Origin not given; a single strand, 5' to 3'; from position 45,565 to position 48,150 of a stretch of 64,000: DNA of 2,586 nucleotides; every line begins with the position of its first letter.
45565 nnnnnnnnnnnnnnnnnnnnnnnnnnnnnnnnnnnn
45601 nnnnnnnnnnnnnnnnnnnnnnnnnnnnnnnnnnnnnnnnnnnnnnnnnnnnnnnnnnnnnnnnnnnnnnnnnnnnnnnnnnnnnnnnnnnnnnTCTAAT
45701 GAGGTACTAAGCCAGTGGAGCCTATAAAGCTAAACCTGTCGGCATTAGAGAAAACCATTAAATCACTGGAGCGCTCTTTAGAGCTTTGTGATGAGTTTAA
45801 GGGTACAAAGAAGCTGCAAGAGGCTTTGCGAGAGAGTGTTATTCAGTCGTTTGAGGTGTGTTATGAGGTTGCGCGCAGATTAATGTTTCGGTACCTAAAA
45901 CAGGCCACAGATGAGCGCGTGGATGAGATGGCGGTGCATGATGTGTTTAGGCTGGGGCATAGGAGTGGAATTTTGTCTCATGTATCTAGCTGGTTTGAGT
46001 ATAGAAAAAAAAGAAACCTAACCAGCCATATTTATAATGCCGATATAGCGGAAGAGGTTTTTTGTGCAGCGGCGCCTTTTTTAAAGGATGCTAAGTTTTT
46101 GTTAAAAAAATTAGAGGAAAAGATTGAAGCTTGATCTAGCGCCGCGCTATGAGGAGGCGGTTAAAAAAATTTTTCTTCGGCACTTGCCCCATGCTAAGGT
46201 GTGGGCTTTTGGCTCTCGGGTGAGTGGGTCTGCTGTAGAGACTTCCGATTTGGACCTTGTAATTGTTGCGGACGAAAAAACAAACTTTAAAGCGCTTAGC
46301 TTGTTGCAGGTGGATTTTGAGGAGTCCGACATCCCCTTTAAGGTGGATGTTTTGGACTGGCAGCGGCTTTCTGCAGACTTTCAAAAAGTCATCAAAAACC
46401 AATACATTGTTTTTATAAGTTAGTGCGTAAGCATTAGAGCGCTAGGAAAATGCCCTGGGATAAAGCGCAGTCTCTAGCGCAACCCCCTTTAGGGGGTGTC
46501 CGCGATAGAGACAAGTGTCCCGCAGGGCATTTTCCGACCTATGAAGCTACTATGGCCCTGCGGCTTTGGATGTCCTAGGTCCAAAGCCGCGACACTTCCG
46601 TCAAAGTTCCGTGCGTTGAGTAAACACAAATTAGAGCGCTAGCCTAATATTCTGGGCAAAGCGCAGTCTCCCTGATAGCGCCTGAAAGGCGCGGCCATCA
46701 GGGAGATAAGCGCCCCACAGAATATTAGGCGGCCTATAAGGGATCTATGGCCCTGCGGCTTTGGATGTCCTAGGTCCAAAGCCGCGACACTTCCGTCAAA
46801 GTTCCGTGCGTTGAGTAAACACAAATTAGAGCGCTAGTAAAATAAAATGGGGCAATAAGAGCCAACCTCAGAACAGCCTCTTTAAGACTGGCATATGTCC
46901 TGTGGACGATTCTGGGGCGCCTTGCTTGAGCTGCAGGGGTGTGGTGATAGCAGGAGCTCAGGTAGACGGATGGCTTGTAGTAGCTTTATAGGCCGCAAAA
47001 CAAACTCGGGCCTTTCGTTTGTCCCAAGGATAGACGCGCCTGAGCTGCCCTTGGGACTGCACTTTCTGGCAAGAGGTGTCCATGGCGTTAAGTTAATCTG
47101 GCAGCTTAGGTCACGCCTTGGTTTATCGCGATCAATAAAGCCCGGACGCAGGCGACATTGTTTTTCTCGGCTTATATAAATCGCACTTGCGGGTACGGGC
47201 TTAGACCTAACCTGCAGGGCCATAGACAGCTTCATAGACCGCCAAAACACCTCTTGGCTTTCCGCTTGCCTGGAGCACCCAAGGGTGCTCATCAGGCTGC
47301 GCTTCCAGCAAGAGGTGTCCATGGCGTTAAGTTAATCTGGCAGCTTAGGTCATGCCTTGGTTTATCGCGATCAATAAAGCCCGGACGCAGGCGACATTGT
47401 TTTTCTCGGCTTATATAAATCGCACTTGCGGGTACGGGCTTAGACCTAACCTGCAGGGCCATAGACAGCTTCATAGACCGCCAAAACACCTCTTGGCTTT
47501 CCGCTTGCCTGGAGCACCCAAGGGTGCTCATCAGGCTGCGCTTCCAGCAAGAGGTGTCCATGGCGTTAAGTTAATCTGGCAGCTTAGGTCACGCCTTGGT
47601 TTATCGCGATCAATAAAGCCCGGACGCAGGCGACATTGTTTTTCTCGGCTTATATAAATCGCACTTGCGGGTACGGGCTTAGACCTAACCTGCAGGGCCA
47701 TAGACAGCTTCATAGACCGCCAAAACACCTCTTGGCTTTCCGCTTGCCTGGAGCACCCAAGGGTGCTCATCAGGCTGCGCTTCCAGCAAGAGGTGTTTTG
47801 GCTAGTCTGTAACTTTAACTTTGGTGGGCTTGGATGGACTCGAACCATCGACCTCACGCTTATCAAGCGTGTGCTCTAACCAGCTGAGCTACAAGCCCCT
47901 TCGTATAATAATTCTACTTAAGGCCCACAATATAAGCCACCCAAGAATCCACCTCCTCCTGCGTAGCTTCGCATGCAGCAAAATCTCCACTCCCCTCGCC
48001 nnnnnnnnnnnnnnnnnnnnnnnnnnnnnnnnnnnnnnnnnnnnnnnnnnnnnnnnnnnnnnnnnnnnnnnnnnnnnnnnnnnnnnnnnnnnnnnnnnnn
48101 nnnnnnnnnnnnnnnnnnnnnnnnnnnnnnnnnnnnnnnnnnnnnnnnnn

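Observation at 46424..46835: Adjacent repeat units share an identical module C but have unrelated, still-folding module B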

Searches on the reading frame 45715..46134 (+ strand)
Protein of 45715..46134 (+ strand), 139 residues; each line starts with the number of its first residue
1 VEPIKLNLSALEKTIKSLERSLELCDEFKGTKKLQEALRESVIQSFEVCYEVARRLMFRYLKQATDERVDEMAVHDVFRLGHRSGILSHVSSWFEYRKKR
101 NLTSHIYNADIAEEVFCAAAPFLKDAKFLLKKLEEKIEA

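Call 12: find_encoding_contigs(protein=window:45715-46134:+, flank=10000, max_places=10)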
Protein window:45715-46134:+ (139 aa): no gene with exactly this product is on record in the collection.

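Call 13: search_protein_families(library=pfam, proteins=[window:45715-46134:+])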
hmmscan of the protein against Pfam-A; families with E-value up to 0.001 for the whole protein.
window:45715-46134:+ (139 aa): 1 family
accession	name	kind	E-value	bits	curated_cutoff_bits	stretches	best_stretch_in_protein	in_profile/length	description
PF08780.16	NTase_sub_bind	-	2.3e-28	99.2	31.8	1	7-135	2-126/126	Nucleotidyltransferase substrate binding protein like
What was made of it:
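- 45715..46134 (+): HEPN-like gene (NTase_sub_bind), upstream context. Pfam PF08780, E 2.3e-28 (call 13)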

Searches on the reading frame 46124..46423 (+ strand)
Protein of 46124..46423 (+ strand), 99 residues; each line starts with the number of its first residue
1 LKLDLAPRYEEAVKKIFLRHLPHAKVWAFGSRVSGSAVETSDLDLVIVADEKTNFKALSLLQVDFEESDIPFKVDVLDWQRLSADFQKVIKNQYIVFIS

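Call 13: search_protein_families(library=pfam, proteins=[window:46124-46423:+])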
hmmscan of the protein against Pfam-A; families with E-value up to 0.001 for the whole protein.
window:46124-46423:+ (99 aa): 3 families
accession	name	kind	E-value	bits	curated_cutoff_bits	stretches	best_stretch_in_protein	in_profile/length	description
PF18765.7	Polbeta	-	1.1e-12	48.3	26.9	1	12-96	2-86/93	Polymerase beta, Nucleotidyltransferase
PF01909.29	NTP_transf_2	-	4.6e-10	40.2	21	1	12-88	3-84/93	Nucleotidyltransferase domain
PF22600.2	MTPAP-like_central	-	2.1e-06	28.3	27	1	11-54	27-70/139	Poly(A) RNA polymerase, mitochondrial-like, central palm domain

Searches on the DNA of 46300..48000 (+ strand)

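Call 7: search_rna_families(source=window, start=46300, end=48000, threshold=evalue, max_evalue=10)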
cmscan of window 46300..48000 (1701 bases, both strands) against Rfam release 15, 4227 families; matches with E-value up to 10: 6.
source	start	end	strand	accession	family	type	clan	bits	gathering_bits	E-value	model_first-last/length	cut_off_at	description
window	47825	47898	-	RF00005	tRNA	Gene; tRNA;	CL00001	75.6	29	2.3e-16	1-71/71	no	tRNA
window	46642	46730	-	RF03622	mir-731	Gene; miRNA;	-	29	70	0.007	1-90/90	no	mir-731 microRNA precursor family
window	47824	47855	+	RF02194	HPnc0260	Gene; antisense;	-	27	59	4.3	120-151/156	no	Bacterial antisense RNA HPnc0260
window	47824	47898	+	RF04354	Plastid-ycf2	Cis-reg;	-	24.9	65.7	0.024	1-75/75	no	Plastid-ycf2 5UTR RNA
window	47767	47808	-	RF04326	PV_xrRNA_class3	Cis-reg;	-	17.3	31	1.9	1-52/52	no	Exoribonuclease-resistant RNA (xrRNA) plant-infecting virus (class 3)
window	47023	47282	-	RF02250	Six3os1_5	Gene; lncRNA;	-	11.9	50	1.5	1-272/272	no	Six3os1 conserved region 5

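Call 55: build_rna_model(alignment_id=A2, structure=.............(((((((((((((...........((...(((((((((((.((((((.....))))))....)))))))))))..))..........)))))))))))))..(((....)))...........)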
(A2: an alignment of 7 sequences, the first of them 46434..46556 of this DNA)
Model R1 built from alignment A2 (7 sequences, 136 columns); structure: as given.
model positions 122; base pairs 35; branch points 1; effective number of sequences 1.84; information 0.59 bits per position. Calibrated on 0.2 Mb of random sequence (short: E-values are rough).
structure used (alignment columns):
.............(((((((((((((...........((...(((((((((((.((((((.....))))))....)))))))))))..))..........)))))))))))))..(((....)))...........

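Call 56: search_with_rna_model(model_id=R1, source=window, max_evalue=1, filters=off)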
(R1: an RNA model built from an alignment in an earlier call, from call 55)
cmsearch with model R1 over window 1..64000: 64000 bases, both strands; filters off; matches with E-value up to 1: 31.
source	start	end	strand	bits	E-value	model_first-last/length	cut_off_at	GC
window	32711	32832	+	127.9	5.6e-28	1-122/122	no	0.57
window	46631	46751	+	126.5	1.2e-27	1-122/122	no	0.55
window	46434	46556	+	121.3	2e-26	1-122/122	no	0.54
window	35255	35374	+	118.2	1e-25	1-122/122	no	0.51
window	35452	35571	+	118.2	1e-25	1-122/122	no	0.51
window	11119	11240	+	111.7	3.6e-24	1-122/122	no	0.45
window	36974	37099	-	90.7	3.1e-19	1-122/122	no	0.49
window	48883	49010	-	81.3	5.2e-17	1-122/122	no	0.56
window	31870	31991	-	75.1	1.5e-15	1-122/122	no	0.5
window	10787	10902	+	54.6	1e-10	1-122/122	no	0.53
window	47697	47812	-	48.8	2.4e-09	1-122/122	no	0.54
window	37102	37215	-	32.2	2e-05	1-122/122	no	0.49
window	46974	47091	-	31.9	2.2e-05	1-122/122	no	0.53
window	47219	47330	-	28.7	0.00013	1-122/122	no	0.56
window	47458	47569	-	28.7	0.00013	1-122/122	no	0.56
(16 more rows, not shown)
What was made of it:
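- Checked: But both B hairpins score 121-126 bits against one covariance model (call 56).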

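Call 58: search_dna_similar(query=window:46424-46850:+, collection=plasmids, mode=distant, max_rows=5)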
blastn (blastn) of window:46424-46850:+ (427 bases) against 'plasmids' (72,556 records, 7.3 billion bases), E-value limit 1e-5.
No match.

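Call 59: search_dna_similar(query=window:46424-46850:+, collection=phages, mode=distant, max_rows=5)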
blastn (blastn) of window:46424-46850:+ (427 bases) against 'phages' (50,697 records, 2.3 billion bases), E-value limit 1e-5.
No match.

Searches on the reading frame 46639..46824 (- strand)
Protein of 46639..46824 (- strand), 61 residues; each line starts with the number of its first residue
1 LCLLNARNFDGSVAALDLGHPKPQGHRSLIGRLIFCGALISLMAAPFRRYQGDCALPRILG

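Call 13: search_protein_families(library=pfam, proteins=[window:46639-46824:-])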
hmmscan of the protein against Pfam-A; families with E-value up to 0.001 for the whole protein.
window:46639-46824:- (61 aa): 0 families
